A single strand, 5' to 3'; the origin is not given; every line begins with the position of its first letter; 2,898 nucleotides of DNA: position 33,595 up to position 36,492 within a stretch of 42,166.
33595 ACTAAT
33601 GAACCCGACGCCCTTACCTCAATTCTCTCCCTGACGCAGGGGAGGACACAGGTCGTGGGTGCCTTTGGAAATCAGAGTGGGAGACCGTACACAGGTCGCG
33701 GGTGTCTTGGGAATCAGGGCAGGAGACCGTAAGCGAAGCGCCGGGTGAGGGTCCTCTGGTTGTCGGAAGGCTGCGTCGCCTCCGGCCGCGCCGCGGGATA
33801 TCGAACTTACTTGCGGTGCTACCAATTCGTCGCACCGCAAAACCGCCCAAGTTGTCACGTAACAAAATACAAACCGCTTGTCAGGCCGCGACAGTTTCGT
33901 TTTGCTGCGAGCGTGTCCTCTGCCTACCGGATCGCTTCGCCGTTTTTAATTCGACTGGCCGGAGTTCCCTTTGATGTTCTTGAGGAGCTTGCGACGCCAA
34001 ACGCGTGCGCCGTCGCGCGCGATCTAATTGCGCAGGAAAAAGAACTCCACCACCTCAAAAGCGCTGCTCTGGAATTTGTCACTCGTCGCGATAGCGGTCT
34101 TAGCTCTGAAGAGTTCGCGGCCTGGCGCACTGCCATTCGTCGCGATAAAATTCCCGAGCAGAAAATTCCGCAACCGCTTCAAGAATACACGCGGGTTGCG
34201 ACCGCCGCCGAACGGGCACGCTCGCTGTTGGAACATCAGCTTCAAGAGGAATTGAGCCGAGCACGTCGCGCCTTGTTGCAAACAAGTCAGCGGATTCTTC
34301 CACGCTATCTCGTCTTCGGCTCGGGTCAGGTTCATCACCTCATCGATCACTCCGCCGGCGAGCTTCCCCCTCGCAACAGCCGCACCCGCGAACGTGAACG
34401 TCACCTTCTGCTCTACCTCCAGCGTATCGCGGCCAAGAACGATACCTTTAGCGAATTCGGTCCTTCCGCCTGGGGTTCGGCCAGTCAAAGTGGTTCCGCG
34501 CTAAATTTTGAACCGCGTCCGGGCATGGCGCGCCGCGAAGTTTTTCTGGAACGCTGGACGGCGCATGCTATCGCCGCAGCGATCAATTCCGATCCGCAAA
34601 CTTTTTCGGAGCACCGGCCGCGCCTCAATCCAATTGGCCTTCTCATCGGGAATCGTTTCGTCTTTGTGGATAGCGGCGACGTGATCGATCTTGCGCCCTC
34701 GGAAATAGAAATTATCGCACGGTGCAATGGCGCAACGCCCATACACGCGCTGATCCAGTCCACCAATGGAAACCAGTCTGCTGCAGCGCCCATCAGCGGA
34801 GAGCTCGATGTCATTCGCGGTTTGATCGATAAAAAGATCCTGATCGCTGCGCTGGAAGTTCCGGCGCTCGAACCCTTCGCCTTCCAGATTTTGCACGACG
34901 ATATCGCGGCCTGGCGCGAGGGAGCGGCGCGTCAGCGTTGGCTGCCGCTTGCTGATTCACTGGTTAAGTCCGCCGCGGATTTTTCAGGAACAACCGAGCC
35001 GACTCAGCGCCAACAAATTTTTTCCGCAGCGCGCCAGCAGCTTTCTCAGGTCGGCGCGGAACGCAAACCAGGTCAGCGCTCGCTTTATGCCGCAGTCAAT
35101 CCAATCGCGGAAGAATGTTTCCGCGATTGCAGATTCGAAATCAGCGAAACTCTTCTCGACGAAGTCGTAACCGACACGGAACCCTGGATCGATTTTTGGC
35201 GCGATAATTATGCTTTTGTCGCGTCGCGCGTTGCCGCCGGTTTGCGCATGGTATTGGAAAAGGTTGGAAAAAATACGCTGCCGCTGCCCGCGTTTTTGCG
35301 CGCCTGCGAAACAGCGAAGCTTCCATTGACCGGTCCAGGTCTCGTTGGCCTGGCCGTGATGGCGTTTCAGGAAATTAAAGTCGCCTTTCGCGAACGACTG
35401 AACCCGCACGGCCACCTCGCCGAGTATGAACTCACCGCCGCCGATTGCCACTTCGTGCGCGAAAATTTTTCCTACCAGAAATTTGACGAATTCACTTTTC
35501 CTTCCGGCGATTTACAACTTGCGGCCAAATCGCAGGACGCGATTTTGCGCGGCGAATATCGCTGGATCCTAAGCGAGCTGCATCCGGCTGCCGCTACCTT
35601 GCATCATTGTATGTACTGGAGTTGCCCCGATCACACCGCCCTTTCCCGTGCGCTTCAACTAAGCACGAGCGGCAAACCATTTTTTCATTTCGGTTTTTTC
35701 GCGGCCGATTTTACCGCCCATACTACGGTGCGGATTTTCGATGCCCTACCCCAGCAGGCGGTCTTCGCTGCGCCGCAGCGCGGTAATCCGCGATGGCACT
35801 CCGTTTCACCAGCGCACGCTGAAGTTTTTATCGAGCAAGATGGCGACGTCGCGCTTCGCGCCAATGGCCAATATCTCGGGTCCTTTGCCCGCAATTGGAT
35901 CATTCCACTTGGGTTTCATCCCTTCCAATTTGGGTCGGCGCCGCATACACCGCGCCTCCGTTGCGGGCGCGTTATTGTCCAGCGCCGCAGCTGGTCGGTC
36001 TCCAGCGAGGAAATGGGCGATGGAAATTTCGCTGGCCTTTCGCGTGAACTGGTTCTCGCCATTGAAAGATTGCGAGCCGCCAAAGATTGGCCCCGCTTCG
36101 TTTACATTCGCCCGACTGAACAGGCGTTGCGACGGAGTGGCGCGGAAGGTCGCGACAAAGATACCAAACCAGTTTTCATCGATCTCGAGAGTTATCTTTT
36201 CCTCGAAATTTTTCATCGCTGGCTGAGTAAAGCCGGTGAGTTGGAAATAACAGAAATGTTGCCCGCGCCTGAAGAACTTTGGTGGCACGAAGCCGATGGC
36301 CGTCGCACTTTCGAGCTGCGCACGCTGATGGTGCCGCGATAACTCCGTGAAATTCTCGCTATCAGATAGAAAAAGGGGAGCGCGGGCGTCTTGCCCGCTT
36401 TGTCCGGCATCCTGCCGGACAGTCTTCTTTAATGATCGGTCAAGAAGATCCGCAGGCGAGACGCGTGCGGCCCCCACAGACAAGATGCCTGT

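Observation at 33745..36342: Orphan LanB-type enzyme with only the glutamylation domain (small LanB / PEARL-like) and no RiPP partner genes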

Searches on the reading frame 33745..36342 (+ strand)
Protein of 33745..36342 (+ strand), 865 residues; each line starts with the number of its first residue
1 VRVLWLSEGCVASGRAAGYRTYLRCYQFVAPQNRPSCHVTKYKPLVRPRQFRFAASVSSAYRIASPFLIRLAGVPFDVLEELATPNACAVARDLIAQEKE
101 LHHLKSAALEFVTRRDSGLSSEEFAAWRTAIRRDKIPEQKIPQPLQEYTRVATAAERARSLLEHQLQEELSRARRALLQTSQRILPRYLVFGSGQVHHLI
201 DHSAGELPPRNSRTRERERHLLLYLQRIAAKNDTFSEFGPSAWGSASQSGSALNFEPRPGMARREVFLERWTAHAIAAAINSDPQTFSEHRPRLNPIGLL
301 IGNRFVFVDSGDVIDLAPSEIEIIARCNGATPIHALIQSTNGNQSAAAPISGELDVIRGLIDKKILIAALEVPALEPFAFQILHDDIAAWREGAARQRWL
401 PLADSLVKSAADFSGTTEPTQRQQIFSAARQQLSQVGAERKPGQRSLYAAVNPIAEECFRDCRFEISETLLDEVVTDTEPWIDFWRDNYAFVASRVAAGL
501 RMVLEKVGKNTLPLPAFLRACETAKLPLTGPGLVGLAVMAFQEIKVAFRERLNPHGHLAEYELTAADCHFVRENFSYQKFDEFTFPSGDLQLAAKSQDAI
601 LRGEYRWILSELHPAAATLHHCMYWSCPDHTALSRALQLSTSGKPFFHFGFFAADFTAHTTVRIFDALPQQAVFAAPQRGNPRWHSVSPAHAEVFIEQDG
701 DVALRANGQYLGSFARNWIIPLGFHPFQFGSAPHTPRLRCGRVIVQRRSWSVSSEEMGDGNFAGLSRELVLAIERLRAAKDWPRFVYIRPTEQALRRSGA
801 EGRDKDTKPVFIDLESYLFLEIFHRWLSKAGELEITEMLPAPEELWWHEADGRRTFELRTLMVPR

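Call 5: search_protein_families(library=pfam, proteins=[window:33745-36342:+], max_evalue=1)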
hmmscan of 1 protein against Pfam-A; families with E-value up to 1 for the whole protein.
window:33745-36342:+ (865 aa): 1 family
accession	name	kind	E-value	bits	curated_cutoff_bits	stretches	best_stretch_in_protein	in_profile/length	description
PF04738.18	Lant_dehydr_N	-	8.9e-15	54.3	28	2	193-475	13-288/649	Lantibiotic dehydratase, N terminus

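Call 6: search_protein_families(library=ncbifam, proteins=[window:33745-36342:+], max_evalue=1)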
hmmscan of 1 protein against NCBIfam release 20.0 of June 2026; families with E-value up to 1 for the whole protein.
window:33745-36342:+ (865 aa): 0 families

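Call 9: find_homologous_proteins(query=window:33745-36342:+, max_evalue=0.001)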
Query window:33745-36342:+ (865 aa): 925 proteins with E <= 0.001 among 8000 candidates; the best 120 are listed.
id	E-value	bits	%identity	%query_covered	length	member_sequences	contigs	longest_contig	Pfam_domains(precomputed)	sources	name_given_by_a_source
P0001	0.0e+0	1734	93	94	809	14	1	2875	PF04738.19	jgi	jgi:hypothetical protein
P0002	0.0e+0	1733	93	94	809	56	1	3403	PF04738.19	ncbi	-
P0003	0.0e+0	1725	93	94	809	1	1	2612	PF04738.19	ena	-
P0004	0.0e+0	1706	90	95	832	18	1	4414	PF04738.19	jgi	-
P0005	0.0e+0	1669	91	94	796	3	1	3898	PF04738.19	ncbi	-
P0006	0.0e+0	1666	90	94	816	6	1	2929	PF04738.19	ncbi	-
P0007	0.0e+0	1662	90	94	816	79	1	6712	PF04738.19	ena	-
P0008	0.0e+0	1659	90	94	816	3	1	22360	PF04738.19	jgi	-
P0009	0.0e+0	1658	89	94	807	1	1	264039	PF04738.19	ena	-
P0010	0.0e+0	1652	89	94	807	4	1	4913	PF04738.19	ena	-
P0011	0.0e+0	1646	88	94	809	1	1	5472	PF04738.19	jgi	jgi:Lantibiotic dehydratase, N terminus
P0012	0.0e+0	1640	88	94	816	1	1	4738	PF04738.19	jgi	jgi:hypothetical protein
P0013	0.0e+0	1631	87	94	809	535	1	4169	PF04738.19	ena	-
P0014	0.0e+0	1622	87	94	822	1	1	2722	PF04738.19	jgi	jgi:Lantibiotic dehydratase, N terminus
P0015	0.0e+0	1613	86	94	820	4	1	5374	PF04738.19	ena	-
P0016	0.0e+0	1564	84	94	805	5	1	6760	PF04738.19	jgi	jgi:hypothetical protein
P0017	0.0e+0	1498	79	95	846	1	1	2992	PF04738.19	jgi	jgi:hypothetical protein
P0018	0.0e+0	1497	81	94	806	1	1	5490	PF04738.19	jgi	jgi:Lantibiotic dehydratase, N terminus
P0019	0.0e+0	1474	78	94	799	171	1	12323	PF04738.19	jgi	jgi:hypothetical protein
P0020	0.0e+0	1469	79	94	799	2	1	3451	PF04738.19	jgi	-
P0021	0.0e+0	1466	79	93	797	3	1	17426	PF04738.19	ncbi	-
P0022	0.0e+0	1465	80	94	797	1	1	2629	PF04738.19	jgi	jgi:hypothetical protein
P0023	0.0e+0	1458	77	94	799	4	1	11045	PF04738.19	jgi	jgi:lantibiotic biosynthesis dehydratase-like protein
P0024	0.0e+0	1457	77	94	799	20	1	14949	PF04738.19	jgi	-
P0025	0.0e+0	1450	78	94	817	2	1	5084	PF04738.19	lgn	-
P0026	0.0e+0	1448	78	94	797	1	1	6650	PF04738.19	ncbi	-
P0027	0.0e+0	1434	78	94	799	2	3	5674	PF04738.19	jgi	jgi:hypothetical protein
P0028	0.0e+0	1426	77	94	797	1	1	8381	PF04738.19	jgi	jgi:Lantibiotic dehydratase, N terminus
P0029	0.0e+0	1420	77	94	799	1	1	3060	PF04738.19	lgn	-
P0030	0.0e+0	1413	76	94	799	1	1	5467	PF04738.19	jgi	jgi:Lantibiotic dehydratase, N terminus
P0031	0.0e+0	1404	75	94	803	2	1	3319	PF04738.19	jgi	jgi:hypothetical protein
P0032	0.0e+0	1399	75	94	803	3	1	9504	PF04738.19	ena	-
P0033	0.0e+0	1376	75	94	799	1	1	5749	PF04738.19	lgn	-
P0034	0.0e+0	1235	65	95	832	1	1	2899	PF04738.19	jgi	jgi:Lantibiotic dehydratase, N terminus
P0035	0.0e+0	1183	64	93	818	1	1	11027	PF04738.19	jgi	jgi:hypothetical protein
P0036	0.0e+0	1181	63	94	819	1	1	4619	PF04738.19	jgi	jgi:hypothetical protein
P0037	0.0e+0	1169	63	94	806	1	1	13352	PF04738.19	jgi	jgi:hypothetical protein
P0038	0.0e+0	1154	61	94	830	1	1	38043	PF04738.19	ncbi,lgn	-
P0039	0.0e+0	1151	63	94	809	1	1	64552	PF04738.19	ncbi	-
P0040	0.0e+0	1147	62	94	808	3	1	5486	PF04738.19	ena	-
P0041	0.0e+0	1109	61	94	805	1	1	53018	PF04738.19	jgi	jgi:Lantibiotic dehydratase, N terminus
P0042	0.0e+0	1104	61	94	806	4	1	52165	PF04738.19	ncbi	ncbi:MAG: lantibiotic dehydratase [Chthoniobacterales bacterium]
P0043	0.0e+0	1101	62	94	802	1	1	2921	PF04738.19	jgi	jgi:hypothetical protein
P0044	0.0e+0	1100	60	93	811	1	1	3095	PF04738.19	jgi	jgi:hypothetical protein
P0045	0.0e+0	1096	61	94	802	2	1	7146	PF04738.19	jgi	jgi:hypothetical protein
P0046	0.0e+0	1089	60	93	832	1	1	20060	PF04738.19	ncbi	-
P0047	0.0e+0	1087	60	94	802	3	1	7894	PF04738.19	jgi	jgi:hypothetical protein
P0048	0.0e+0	1081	61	94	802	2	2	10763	PF04738.19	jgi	jgi:hypothetical protein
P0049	0.0e+0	1076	58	94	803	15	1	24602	PF04738.19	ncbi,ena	-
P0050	0.0e+0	1069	60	92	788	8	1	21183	PF04738.19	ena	-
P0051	0.0e+0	1067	61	94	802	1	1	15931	PF04738.19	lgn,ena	-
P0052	0.0e+0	1052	59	93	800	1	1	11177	PF04738.19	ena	-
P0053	0.0e+0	1052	59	94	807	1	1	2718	PF04738.19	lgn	-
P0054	0.0e+0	1049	59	94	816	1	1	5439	PF04738.19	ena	-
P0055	0.0e+0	1048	59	94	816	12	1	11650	PF04738.19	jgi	-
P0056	0.0e+0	1048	67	58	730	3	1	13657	PF04738.19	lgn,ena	-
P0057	0.0e+0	1045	59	94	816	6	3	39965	PF04738.19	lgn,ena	-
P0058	0.0e+0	1040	59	94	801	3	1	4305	PF04738.19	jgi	jgi:hypothetical protein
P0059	0.0e+0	1037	60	92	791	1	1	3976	PF04738.19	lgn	-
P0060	0.0e+0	1035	58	92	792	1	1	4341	PF04738.19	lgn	-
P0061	0.0e+0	1033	58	94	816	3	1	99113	PF04738.19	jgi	-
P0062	0.0e+0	1032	58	94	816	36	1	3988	PF04738.19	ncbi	-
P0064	0.0e+0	1028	58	94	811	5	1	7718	PF04738.19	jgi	-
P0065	0.0e+0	1027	58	94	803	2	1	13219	PF04738.19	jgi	-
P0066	0.0e+0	1025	57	93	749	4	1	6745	PF04738.19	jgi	jgi:hypothetical protein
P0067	0.0e+0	1024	57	95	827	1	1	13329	PF04738.19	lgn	-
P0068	0.0e+0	1023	56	94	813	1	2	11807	PF04738.19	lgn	-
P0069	0.0e+0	1022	58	92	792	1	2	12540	PF04738.19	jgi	jgi:hypothetical protein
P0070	0.0e+0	1022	58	94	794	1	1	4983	PF04738.19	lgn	-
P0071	0.0e+0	1021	57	92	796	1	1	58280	PF04738.19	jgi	jgi:hypothetical protein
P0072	0.0e+0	1020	59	92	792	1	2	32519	PF04738.19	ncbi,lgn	-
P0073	0.0e+0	1020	57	94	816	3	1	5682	PF04738.19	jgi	jgi:hypothetical protein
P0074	0.0e+0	1019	58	92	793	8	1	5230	PF04738.19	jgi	jgi:hypothetical protein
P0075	0.0e+0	1018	57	94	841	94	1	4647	PF04738.19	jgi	-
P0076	0.0e+0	1015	58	94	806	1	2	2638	PF04738.19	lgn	-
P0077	0.0e+0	1012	58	92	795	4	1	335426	PF04738.19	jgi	jgi:hypothetical protein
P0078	0.0e+0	1012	56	92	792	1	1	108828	PF04738.19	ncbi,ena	-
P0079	0.0e+0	1012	56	94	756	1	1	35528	PF04738.19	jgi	jgi:Lantibiotic dehydratase, N terminus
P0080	0.0e+0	1011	57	92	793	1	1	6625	PF04738.19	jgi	-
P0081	1.8e-298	1010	59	92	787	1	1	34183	PF04738.19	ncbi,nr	ncbi:MAG: lantibiotic dehydratase family protein [Verrucomicrobiota bacterium]|nr:lantibiotic dehydr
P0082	4.9e-298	1009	57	92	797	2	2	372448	PF04738.19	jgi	jgi:hypothetical protein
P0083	3.1e-297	1006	57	93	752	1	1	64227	PF04738.19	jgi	jgi:hypothetical protein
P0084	6.8e-297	1005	57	92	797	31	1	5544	PF04738.19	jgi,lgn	jgi:hypothetical protein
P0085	1.9e-296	1004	57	92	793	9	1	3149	PF04738.19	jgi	jgi:hypothetical protein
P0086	2.4e-296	1003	54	95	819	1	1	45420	PF04738.19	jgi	jgi:hypothetical protein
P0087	2.6e-296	1003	57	93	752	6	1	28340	PF04738.19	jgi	jgi:hypothetical protein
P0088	6.8e-296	1002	58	92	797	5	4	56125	PF04738.19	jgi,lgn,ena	-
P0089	5.8e-295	999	57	92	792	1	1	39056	PF04738.19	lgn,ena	-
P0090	7.4e-295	998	56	94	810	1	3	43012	PF04738.19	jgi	jgi:hypothetical protein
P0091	7.6e-295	998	56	92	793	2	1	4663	PF04738.19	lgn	-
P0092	8.6e-295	998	57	94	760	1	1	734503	PF04738.19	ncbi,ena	-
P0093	1.0e-294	998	57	93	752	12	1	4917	PF04738.19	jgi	-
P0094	1.6e-294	997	57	94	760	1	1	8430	PF04738.19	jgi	-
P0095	2.5e-294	997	56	92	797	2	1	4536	PF04738.19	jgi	jgi:hypothetical protein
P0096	3.2e-294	996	56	94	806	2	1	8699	PF04738.19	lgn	-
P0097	3.6e-294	996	57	92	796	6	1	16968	PF04738.19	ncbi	ncbi:MAG: hypothetical protein QOE73_1758 [Verrucomicrobiota bacterium]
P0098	1.1e-293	994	57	92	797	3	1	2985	PF04738.19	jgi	jgi:hypothetical protein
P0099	3.1e-293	993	57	92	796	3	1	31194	PF04738.19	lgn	-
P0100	4.5e-293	992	57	92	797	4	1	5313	PF04738.19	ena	-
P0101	9.6e-293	991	56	93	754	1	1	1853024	PF04738.19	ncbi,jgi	ncbi:MAG: hypothetical protein QOI04_489 [Verrucomicrobiota bacterium]|jgi:hypothetical protein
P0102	3.1e-292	990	56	94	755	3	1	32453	PF04738.19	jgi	jgi:hypothetical protein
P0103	4.8e-292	989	55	94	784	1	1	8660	PF04738.19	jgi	jgi:hypothetical protein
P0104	9.7e-292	988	56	92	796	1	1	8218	PF04738.19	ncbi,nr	ncbi:MAG: lantibiotic dehydratase family protein [Verrucomicrobiota bacterium]|nr:lantibiotic dehydr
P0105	9.7e-292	988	56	92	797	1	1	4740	PF04738.19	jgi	jgi:hypothetical protein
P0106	2.5e-291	987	55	94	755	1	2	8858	PF04738.19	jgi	jgi:hypothetical protein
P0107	2.7e-291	987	60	81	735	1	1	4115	PF04738.19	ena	-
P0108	4.4e-291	986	57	92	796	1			PF04738.19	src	-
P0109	1.0e-290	985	57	92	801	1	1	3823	PF04738.19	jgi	jgi:hypothetical protein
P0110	3.3e-290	983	55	92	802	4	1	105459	PF04738.19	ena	-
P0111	3.5e-290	983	56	92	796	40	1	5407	PF04738.19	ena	-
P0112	4.5e-290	983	55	92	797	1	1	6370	PF04738.19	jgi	jgi:hypothetical protein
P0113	9.4e-290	981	57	92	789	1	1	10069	PF04738.19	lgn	-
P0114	2.1e-289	980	56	93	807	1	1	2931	PF04738.19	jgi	jgi:hypothetical protein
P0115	2.6e-289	980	56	93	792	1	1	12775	PF04738.19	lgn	-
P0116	2.7e-289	980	55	92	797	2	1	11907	PF04738.19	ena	-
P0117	4.0e-289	979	55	94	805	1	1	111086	PF04738.19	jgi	jgi:hypothetical protein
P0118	5.8e-289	979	56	92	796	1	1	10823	PF04738.19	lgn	-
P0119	1.5e-288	977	55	92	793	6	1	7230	PF04738.19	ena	-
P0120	1.7e-288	977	55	92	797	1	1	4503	PF04738.19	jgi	jgi:hypothetical protein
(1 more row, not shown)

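Call 11: find_encoding_contigs(protein=P0009, flank=10000, max_places=2)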
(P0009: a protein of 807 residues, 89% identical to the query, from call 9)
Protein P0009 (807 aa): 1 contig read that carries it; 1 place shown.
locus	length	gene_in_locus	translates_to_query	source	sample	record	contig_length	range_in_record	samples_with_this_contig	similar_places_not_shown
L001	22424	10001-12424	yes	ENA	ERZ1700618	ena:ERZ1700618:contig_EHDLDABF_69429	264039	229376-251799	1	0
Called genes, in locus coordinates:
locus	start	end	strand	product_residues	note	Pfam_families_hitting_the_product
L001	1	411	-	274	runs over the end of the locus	PF14026:SCO4226-like, PF00211:Guanylate_cyc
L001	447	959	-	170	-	PF02566:OsmC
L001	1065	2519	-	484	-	PF01565:FAD_binding_4, PF08031:BBE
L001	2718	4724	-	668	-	PF13185:GAF_2 (weak), PF08448:PAS_4 (faint), PF00989:PAS (weak), PF00512:HisKA, PF02518:HATPase_c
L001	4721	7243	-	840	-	PF16927:HisKA_7TM, PF13492:GAF_3 (weak), PF00989:PAS, PF00512:HisKA, PF02518:HATPase_c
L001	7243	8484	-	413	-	PF00109:ketoacyl-synt, PF00108:Thiolase_N (weak), PF02801:Ketoacyl-synt_C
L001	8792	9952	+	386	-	PF00072:Response_reg, PF02518:HATPase_c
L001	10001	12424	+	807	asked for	PF04738:Lant_dehydr_N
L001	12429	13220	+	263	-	PF00142:Fer4_NifH (weak), PF01656:CbiA, PF02374:ArsA_ATPase (weak), PF06564:CBP_BcsQ, PF09140:MipZ (weak), PF10609:ParA, PF13614:AAA_31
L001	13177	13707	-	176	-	PF13302:Acetyltransf_3, PF00583:Acetyltransf_1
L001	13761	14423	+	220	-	PF03167:UDG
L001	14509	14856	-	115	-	-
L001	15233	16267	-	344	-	PF13884:Peptidase_S74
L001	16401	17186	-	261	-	-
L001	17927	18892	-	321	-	-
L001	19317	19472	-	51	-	-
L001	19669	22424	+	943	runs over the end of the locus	PF11721:Malectin, PF07995:GSDH, PF01833:TIG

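Call 12: find_encoding_contigs(protein=P0101, flank=10000, max_places=2)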
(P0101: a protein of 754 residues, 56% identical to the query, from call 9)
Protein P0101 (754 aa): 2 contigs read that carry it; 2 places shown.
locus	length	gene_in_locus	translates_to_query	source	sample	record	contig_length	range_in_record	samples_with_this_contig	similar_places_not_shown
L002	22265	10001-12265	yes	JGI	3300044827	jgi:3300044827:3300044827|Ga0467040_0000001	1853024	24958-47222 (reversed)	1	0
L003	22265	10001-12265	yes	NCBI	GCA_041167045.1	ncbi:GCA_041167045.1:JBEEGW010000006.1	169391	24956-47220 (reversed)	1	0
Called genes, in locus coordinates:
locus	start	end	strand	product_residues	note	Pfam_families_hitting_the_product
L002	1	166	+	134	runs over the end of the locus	PF05991:NYN_YacP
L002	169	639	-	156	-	PF00072:Response_reg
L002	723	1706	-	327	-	PF04613:LpxD, PF00132:Hexapep, PF25087:GMPPB_C (faint), PF25084:LbH_EIF2B (faint), PF00132:Hexapep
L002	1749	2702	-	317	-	PF01116:F_bP_aldolase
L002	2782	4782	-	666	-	PF01590:GAF (weak), PF13185:GAF_2, PF13188:PAS_8 (faint), PF13492:GAF_3, PF00989:PAS, PF08448:PAS_4, PF00512:HisKA, PF02518:HATPase_c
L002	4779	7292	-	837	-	PF01590:GAF (weak), PF00989:PAS, PF08448:PAS_4 (weak), PF13426:PAS_9, PF13596:PAS_10 (weak), PF00512:HisKA, PF02518:HATPase_c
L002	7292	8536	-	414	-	PF00109:ketoacyl-synt, PF00108:Thiolase_N (weak), PF02801:Ketoacyl-synt_C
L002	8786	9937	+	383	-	PF00072:Response_reg, PF02518:HATPase_c, PF14501:HATPase_c_5 (faint)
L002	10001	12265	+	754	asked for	PF04738:Lant_dehydr_N (weak)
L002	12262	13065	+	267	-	PF00142:Fer4_NifH, PF01656:CbiA, PF02374:ArsA_ATPase (weak), PF06564:CBP_BcsQ, PF09140:MipZ, PF10609:ParA, PF13614:AAA_31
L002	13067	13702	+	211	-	PF03167:UDG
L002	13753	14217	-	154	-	-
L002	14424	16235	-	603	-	PF01578:Cytochrom_C_asm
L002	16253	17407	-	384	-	PF05140:ResB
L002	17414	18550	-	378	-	-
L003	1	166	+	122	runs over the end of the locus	PF05991:NYN_YacP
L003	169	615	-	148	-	PF00072:Response_reg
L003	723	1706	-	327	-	PF04613:LpxD, PF00132:Hexapep, PF25087:GMPPB_C (faint), PF25084:LbH_EIF2B (faint), PF00132:Hexapep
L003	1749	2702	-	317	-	PF01116:F_bP_aldolase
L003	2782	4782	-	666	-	PF01590:GAF (weak), PF13185:GAF_2, PF13188:PAS_8 (faint), PF13492:GAF_3, PF00989:PAS, PF08448:PAS_4, PF00512:HisKA, PF02518:HATPase_c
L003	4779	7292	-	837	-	PF01590:GAF (weak), PF00989:PAS, PF08448:PAS_4 (weak), PF13426:PAS_9, PF13596:PAS_10 (weak), PF00512:HisKA, PF02518:HATPase_c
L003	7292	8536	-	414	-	PF00109:ketoacyl-synt, PF00108:Thiolase_N (weak), PF02801:Ketoacyl-synt_C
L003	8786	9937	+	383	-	PF00072:Response_reg, PF02518:HATPase_c, PF14501:HATPase_c_5 (faint)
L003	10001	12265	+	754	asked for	PF04738:Lant_dehydr_N (weak)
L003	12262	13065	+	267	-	PF00142:Fer4_NifH, PF01656:CbiA, PF02374:ArsA_ATPase (weak), PF06564:CBP_BcsQ, PF09140:MipZ, PF10609:ParA, PF13614:AAA_31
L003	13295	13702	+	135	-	PF03167:UDG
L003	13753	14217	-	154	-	-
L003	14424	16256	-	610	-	PF01578:Cytochrom_C_asm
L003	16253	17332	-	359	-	PF05140:ResB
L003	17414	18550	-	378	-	-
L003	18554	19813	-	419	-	PF00970:FAD_binding_6 (weak), PF00175:NAD_binding_1, PF08030:NAD_binding_6 (weak), PF00111:Fer2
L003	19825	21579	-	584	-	-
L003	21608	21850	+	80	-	-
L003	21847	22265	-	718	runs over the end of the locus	PF14522:Cytochrome_C7 (faint), PF14537:Cytochrom_c3_2 (faint), PF22113:Mtrc-MtrF_II-IV_dom (faint), PF13435:Cytochrome_C554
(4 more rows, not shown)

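Call 13: search_solved_structures(query=window:33745-36342:+, max_evalue=10, show_alignments=2)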
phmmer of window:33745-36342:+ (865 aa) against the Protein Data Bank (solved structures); distinct sequences matched with E-value up to 10: 0.
